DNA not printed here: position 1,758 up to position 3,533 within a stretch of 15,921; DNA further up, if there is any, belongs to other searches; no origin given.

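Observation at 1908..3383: CydA-like oxidase subunit fused to a c-type cytochrome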

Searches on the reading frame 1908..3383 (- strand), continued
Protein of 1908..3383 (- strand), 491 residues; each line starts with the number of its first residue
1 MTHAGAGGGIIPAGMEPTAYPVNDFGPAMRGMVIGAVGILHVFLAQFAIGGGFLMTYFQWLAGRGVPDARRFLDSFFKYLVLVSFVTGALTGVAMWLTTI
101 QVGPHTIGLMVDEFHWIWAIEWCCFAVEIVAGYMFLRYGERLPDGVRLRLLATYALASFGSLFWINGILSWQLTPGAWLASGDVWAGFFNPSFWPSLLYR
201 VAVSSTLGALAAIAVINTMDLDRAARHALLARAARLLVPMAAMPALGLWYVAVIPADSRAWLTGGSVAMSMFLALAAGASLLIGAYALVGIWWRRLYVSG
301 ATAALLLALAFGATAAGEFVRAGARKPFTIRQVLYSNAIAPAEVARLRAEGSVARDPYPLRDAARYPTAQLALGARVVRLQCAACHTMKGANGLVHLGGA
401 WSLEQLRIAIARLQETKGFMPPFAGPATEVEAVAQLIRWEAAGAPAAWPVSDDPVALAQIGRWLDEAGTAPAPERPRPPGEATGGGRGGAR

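Call 34: search_solved_structures(query=A3, max_evalue=1, show_alignments=0)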
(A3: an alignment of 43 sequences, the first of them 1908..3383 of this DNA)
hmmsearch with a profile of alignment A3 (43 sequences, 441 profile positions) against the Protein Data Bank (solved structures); distinct sequences matched with E-value up to 1: 267 (the best 60 are shown).
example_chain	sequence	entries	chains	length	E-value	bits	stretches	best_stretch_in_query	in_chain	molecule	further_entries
5doq_A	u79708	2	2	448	4.6e-16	61.8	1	13-231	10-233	Bd-type quinol oxidase subunit I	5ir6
6xkx_p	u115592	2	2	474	2.8e-09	39.5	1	351-386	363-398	Cbb3-type cytochrome c oxidase subunit CcoP,Cytochrome c-type cyt cy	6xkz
9r2g_A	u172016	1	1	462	4.3e-09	38.8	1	23-204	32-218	Cytochrome bd menaquinol oxidase subunit I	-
7ose_A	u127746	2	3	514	2.8e-08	36.2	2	14-229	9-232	Cytochrome bd-II ubiquinol oxidase subunit 1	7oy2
7q21_C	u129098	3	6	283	8e-08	34.7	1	350-428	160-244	Cytochrome bc1 complex cytochrome c subunit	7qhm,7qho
3mk7_C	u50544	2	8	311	2e-07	33.3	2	332-431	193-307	Cytochrome c oxidase, cbb3-type, subunit P | Cbb3-type cytochrome c oxidase subunit CcoP1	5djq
6hwh_M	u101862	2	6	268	7.1e-07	31.5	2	355-427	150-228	Cytochrome bc1 complex cytochrome c subunit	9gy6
8ovc_O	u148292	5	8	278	7.6e-07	31.4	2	355-427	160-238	Cytochrome bc1 complex cytochrome c subunit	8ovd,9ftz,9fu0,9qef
1gdv_A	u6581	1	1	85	8.3e-07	31.3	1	356-427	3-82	CYTOCHROME C6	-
9wcx_U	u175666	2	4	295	8.4e-07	31.3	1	350-425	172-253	Cytochrome bc1 complex cytochrome c subunit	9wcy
9krr_A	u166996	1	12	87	9e-07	31.2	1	354-427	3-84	Cytochrome c6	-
6adq_C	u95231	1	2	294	9.1e-07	31.2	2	355-427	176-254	Cytochrome bc1 complex cytochrome c subunit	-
8hcr_C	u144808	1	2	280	1.1e-06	30.9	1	352-412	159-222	Cytochrome bc1 complex cytochrome c subunit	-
7e1v_O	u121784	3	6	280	1.1e-06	30.9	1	352-412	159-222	Cytochrome bc1 complex cytochrome c subunit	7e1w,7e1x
8snh_G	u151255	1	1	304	2e-06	30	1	332-426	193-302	Cbb3-type cytochrome c oxidase subunit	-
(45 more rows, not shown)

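Call 37: list_cluster_members(proteins=[window:1908-3383:-, window:901-1911:-])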
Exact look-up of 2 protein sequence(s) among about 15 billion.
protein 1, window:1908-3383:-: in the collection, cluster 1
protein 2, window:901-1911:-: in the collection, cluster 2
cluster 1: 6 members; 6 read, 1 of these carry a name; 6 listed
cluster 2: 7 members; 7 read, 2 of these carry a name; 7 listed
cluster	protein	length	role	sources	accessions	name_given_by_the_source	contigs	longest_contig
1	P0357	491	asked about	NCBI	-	-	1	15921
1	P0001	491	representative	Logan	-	-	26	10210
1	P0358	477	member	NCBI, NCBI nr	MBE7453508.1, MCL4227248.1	MAG: cytochrome ubiquinol oxidase subunit I [Kofleriaceae bacterium] | cytochrome ubiquinol oxidase subunit I [Kofleriaceae bacterium]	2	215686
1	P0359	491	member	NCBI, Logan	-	-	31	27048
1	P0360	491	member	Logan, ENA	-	-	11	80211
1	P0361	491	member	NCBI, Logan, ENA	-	-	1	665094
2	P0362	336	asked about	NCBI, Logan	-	-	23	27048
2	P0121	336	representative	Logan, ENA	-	-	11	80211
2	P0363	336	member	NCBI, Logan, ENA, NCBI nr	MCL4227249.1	MAG: hypothetical protein KJZ91_22530 [Myxococcales bacterium] | hypothetical protein [Myxococcales bacterium]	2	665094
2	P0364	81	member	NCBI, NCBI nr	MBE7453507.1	MAG: hypothetical protein HS111_32990 [Kofleriaceae bacterium] | hypothetical protein [Kofleriaceae bacterium]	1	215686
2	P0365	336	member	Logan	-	-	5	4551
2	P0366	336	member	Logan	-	-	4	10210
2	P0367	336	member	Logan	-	-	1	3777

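Call 40: find_homologous_proteins(query=A3)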
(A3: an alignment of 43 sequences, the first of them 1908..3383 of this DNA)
Query A3 (43 sequences) (491 aa, profile of the alignment): 1366 proteins with E <= 0.001 among 8000 candidates; the best 120 are listed.
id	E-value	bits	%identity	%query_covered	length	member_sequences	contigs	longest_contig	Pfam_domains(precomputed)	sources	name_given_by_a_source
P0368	1.2e-183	629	31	83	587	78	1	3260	PF14495.12,PF13442.12,PF00034.27,PF01654.23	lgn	-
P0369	3.3e-150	519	60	93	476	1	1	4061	PF13442.12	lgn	-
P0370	7.2e-150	518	62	92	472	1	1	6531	PF13442.12,PF00034.27,PF01654.23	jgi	jgi:mono/diheme cytochrome c family protein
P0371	8.7e-150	517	61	92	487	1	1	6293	PF13442.12,PF00034.27,PF01654.23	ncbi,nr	ncbi:MAG TPA: cytochrome ubiquinol oxidase subunit I [Pirellulaceae bacterium]|nr:cytochrome ubiquin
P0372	1.2e-149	517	64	93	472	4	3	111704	PF13442.12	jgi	-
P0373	1.3e-149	517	62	92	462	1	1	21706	PF13442.12,PF01654.23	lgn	-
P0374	1.6e-149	517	64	93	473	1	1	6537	PF13442.12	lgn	-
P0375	1.8e-149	516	61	92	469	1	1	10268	PF13442.12,PF00034.27,PF01654.23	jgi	jgi:cytochrome bd-type quinol oxidase subunit 1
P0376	2.8e-149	516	61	95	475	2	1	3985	PF13442.12,PF01654.23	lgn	-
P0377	3.4e-149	515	58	92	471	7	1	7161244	PF13442.12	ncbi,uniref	ncbi:c-type cytochrome [Schlesneria sp. T3-172]|uniref:c-type cytochrome n=1 Tax=Schlesneria sphaeri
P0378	4.0e-149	515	48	87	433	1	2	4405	PF13442.12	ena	-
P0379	4.2e-149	515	61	94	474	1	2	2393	PF13442.12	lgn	-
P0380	5.5e-149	515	61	93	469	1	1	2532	PF13442.12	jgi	jgi:mono/diheme cytochrome c family protein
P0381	6.1e-149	515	62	93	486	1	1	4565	PF13442.12,PF01654.23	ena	-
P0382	9.7e-149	514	62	95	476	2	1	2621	PF13442.12,PF01654.23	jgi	jgi:mono/diheme cytochrome c family protein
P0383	2.1e-148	513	63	92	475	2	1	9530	PF13442.12,PF01654.23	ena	-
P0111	2.8e-148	512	66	93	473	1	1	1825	PF13442.12,PF01654.23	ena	-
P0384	3.5e-148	512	59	92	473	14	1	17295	PF13442.12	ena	-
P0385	5.0e-148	512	47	87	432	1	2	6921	PF13442.12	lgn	-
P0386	6.1e-148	511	60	93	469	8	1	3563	PF13442.12,PF01654.23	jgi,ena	-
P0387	7.2e-148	511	57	93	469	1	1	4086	PF13442.12,PF01654.23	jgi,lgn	-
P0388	7.9e-148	511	61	94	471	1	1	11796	PF13442.12,PF01654.23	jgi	jgi:cytochrome d ubiquinol oxidase subunit I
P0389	8.9e-148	511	62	92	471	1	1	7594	PF13442.12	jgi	-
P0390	9.8e-148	511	62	93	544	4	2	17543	PF13442.12,PF01654.23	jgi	jgi:hypothetical protein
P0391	1.2e-147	510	62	93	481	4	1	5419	PF13442.12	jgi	jgi:hypothetical protein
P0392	1.6e-147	510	62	92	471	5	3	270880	PF13442.12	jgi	-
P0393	2.2e-147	510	63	96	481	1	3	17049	PF13442.12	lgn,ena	-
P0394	2.4e-147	509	59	93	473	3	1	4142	PF13442.12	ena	-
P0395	2.4e-147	509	61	92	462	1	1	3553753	PF13442.12,PF01654.23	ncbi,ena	-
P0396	2.9e-147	509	65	93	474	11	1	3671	PF13442.12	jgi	-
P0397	3.1e-147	509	64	93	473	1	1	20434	PF13442.12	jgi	-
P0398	3.4e-147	509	62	93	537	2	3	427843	PF13442.12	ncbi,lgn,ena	ncbi:MAG: c-type cytochrome [Planctomycetota bacterium]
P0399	3.5e-147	509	58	94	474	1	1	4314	PF13442.12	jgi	jgi:cytochrome d ubiquinol oxidase subunit I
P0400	4.1e-147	509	58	94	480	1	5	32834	PF13442.12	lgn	-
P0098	4.4e-147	509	67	93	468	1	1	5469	PF13442.12,PF01654.23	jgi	jgi:mono/diheme cytochrome c family protein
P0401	4.8e-147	508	58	95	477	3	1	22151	PF13442.12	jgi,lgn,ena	-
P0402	5.5e-147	508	61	94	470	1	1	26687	PF13442.12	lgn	-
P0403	5.9e-147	508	60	93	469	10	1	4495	PF13442.12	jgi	jgi:hypothetical protein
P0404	6.0e-147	508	61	94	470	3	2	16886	PF13442.12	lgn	-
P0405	6.7e-147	508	62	96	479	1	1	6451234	PF13442.12,PF01654.23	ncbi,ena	-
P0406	7.0e-147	508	60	95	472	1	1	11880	PF13442.12,PF01654.23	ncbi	-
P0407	7.7e-147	508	59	95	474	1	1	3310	PF13442.12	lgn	-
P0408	9.5e-147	507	61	94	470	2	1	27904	PF13442.12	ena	-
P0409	9.6e-147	507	61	94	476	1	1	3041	PF13442.12,PF01654.23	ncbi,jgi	jgi:hypothetical protein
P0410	1.1e-146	507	60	93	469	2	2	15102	PF13442.12,PF01654.23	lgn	-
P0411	1.1e-146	507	62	92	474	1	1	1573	PF13442.12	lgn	-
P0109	1.1e-146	507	65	92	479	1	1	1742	PF13442.12,PF01654.23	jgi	jgi:mono/diheme cytochrome c family protein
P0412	1.1e-146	507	64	93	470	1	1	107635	PF13442.12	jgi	jgi:hypothetical protein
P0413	1.1e-146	507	64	93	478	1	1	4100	PF13442.12,PF01654.23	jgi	-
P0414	1.4e-146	507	61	96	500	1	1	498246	PF13442.12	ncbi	-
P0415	1.6e-146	507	60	94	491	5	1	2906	PF13442.12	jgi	-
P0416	1.8e-146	506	61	95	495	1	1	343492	PF13442.12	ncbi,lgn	-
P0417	1.8e-146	506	61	93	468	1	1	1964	PF13442.12,PF01654.23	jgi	jgi:cytochrome bd ubiquinol oxidase subunit I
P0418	1.9e-146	506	62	94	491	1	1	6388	PF13442.12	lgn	-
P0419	1.9e-146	506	61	93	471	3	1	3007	PF13442.12,PF01654.23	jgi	jgi:cytochrome d ubiquinol oxidase subunit I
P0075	2.0e-146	506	66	94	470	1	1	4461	PF13442.12,PF01654.23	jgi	jgi:mono/diheme cytochrome c family protein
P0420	2.0e-146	506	67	94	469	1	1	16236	PF13442.12,PF01654.23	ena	-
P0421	2.0e-146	506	60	93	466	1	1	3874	PF13442.12,PF01654.23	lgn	-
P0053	2.0e-146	506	69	91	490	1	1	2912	PF13442.12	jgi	jgi:mono/diheme cytochrome c family protein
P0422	2.0e-146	506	60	93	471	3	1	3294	PF13442.12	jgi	jgi:cytochrome d ubiquinol oxidase subunit I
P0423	2.2e-146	506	58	95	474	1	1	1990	PF13442.12,PF01654.23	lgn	-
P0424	2.2e-146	506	60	93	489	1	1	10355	PF13442.12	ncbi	-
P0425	2.3e-146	506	58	92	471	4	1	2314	PF13442.12,PF01654.23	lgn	-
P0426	2.4e-146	506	63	93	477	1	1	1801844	PF13442.12,PF01654.23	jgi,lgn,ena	-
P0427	2.5e-146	506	61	93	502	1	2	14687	PF13442.12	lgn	-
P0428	2.8e-146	506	64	95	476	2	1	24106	PF13442.12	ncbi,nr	ncbi:MAG: cytochrome BD quinol oxidase subunit I [Planctomycetaceae bacterium]|nr:cytochrome BD quin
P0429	2.9e-146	506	58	93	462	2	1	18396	PF13442.12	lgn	-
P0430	3.0e-146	506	59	92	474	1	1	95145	PF13442.12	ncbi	-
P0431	3.6e-146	506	61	92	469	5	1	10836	PF13442.12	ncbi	-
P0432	4.0e-146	505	60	93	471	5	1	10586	PF13442.12,PF01654.23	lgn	-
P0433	4.3e-146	505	64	95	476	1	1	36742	PF13442.12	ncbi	ncbi:MAG: c-type cytochrome [Planctomycetaceae bacterium]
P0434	4.3e-146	505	61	92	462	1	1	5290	PF13442.12,PF01654.23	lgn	-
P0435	4.3e-146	505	60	93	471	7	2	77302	PF13442.12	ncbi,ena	-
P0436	4.4e-146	505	61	93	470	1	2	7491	PF13442.12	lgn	-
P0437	5.1e-146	505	61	94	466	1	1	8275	PF13442.12,PF01654.23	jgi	-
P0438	5.1e-146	505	61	93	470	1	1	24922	PF13442.12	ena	-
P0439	5.2e-146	505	61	93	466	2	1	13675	PF13442.12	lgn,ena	-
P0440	5.3e-146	505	59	93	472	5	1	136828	PF13442.12,PF01654.23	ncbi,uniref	ncbi:cytochrome ubiquinol oxidase subunit I [Maioricimonas sp. JC845]|uniref:c-type cytochrome n=1 T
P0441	5.8e-146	505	62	92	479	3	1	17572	PF13442.12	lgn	-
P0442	6.2e-146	505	47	87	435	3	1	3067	PF13442.12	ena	-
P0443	6.4e-146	505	60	95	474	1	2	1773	PF13442.12,PF01654.23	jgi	jgi:cytochrome d ubiquinol oxidase subunit I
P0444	6.6e-146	505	60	94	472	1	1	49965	PF13442.12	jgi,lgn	jgi:mono/diheme cytochrome c family protein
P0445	6.8e-146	505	57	93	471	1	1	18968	PF13442.12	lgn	-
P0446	7.0e-146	505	64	93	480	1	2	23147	PF13442.12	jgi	jgi:hypothetical protein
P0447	7.2e-146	505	61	93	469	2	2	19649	PF13442.12,PF01654.23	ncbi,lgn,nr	ncbi:MAG: cytochrome ubiquinol oxidase subunit I [Planctomycetaceae bacterium]|nr:cytochrome ubiquin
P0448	7.4e-146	504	59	92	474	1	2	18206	PF13442.12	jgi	jgi:cytochrome d ubiquinol oxidase subunit I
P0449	7.8e-146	504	62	92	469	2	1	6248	PF13442.12,PF01654.23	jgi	jgi:cytochrome bd ubiquinol oxidase subunit I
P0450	7.8e-146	504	59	93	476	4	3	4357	PF13442.12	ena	-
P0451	8.0e-146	504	58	92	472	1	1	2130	PF13442.12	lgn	-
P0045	8.0e-146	504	71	91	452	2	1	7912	PF13442.12,PF01654.23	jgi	jgi:hypothetical protein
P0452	8.4e-146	504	57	93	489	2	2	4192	PF13442.12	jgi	jgi:cytochrome d ubiquinol oxidase subunit I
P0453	8.8e-146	504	64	94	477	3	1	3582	PF13442.12,PF01654.23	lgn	-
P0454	8.9e-146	504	57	93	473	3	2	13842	PF13442.12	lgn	-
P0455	9.0e-146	504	62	94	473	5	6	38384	PF13442.12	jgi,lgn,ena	jgi:mono/diheme cytochrome c family protein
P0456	9.0e-146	504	60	93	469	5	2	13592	PF13442.12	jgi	jgi:mono/diheme cytochrome c family protein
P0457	1.0e-145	504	61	93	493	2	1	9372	PF13442.12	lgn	-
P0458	1.0e-145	504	59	93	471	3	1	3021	PF13442.12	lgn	-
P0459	1.0e-145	504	60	92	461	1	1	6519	PF13442.12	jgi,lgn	-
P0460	1.1e-145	504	60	92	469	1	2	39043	PF13442.12,PF01654.23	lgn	-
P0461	1.2e-145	504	59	96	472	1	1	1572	PF13442.12,PF01654.23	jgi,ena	-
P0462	1.3e-145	504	60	93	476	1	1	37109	PF13442.12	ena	-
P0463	1.3e-145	504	64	90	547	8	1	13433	PF13442.12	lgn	-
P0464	1.3e-145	504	61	94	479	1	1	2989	PF13442.12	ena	-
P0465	1.6e-145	503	61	93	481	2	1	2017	PF13442.12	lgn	-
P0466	1.6e-145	503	61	93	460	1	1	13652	PF13442.12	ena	-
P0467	1.6e-145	503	59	95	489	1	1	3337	PF13442.12,PF01654.23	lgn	-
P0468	1.9e-145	503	60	94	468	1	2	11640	PF13442.12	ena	-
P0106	2.0e-145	503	65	93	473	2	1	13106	PF13442.12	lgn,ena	-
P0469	2.1e-145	503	59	92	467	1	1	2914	PF13442.12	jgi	jgi:cytochrome d ubiquinol oxidase subunit I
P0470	2.1e-145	503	53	94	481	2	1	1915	PF13442.12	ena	-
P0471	2.1e-145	503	62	94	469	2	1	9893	PF13442.12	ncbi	-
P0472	2.1e-145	503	64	94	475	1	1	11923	PF13442.12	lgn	-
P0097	2.1e-145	503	67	93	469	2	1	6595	PF13442.12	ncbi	-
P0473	2.3e-145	503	60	96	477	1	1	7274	PF13442.12,PF01654.23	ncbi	-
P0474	2.3e-145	503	62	93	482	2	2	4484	PF13442.12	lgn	-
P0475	2.5e-145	503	63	92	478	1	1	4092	PF13442.12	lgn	-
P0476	2.6e-145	503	60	93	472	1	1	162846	PF13442.12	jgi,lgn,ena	-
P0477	2.7e-145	503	61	92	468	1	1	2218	PF13442.12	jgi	jgi:cytochrome d ubiquinol oxidase subunit I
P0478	3.2e-145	502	57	92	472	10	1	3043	PF13442.12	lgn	-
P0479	3.3e-145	502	60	96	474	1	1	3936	PF13442.12,PF01654.23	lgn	-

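Call 43: find_encoding_contigs(protein=P0377, flank=8000, max_places=2)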
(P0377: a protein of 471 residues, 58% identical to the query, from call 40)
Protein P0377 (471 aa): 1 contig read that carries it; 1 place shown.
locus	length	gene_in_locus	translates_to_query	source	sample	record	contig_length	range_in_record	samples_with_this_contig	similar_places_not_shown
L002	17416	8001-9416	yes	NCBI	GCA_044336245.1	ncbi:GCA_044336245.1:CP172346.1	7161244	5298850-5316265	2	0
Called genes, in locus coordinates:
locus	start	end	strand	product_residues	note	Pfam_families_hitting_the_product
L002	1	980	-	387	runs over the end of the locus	-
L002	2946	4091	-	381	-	PF00578:AhpC-TSA, PF08534:Redoxin, PF00085:Thioredoxin, PF13905:Thioredoxin_8 (weak)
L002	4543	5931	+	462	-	PF13145:Rotamase_2, PF13616:Rotamase_3, PF00639:Rotamase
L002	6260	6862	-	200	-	-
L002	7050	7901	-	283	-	PF00106:adh_short, PF08659:KR (faint), PF13561:adh_short_C2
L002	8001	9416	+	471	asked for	PF13442:Cytochrome_CBB3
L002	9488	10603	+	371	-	-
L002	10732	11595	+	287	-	PF00520:Ion_trans, PF07885:Ion_trans_2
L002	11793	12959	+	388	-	PF13519:VWA_2 (faint), PF13768:VWA_3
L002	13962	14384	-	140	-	PF00376:MerR, PF13411:MerR_1, PF09278:MerR-DNA-bind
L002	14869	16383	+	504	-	PF04734:Ceramidase_alk (faint)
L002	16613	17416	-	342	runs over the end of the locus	PF01368:DHH, PF02272:DHHA1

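Call 44: find_encoding_contigs(protein=P0072, flank=8000, max_places=2)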
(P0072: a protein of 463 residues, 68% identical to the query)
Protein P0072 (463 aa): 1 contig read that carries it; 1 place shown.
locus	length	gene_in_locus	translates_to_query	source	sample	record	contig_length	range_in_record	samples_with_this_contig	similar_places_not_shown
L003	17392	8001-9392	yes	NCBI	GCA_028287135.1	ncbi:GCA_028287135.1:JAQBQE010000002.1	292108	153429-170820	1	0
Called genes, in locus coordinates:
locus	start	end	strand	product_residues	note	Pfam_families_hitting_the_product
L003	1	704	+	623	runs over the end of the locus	PF22019:GlgB_N (weak), PF02922:CBM_48, PF00128:Alpha-amylase, PF02806:Alpha-amylase_C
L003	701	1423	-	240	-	PF01435:Peptidase_M48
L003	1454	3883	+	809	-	PF03065:Glyco_hydro_57, PF12055:DUF3536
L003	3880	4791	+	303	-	PF13622:4HBT_3, PF20789:4HBT_3C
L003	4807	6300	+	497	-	-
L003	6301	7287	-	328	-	PF01544:CorA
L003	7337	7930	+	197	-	PF01427:Peptidase_M15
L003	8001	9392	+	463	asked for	PF01654:Cyt_bd_oxida_I (faint), PF13442:Cytochrome_CBB3 (weak)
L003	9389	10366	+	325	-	-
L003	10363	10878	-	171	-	PF02627:CMD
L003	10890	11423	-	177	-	PF00578:AhpC-TSA, PF08534:Redoxin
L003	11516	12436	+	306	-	PF00126:HTH_1, PF03466:LysR_substrate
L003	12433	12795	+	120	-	-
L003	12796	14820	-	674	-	PF03160:Calx-beta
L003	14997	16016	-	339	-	-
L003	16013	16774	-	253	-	PF02463:SMC_N (faint), PF00005:ABC_tran, PF13304:AAA_21 (faint)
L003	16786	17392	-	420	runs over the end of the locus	PF12704:MacB_PCD, PF02687:FtsX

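Call 46: find_encoding_contigs(protein=P0368, flank=8000, max_places=3)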
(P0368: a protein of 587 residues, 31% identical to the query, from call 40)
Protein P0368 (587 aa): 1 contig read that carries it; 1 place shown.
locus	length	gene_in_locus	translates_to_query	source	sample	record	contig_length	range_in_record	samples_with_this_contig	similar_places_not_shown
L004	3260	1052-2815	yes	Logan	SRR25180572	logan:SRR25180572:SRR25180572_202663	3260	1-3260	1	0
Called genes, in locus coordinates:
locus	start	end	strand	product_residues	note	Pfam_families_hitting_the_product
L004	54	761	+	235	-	PF01557:FAA_hydrolase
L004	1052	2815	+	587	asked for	PF01654:Cyt_bd_oxida_I (weak), PF14495:Cytochrom_C550 (faint), PF00034:Cytochrom_C (faint), PF13442:Cytochrome_CBB3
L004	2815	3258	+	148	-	?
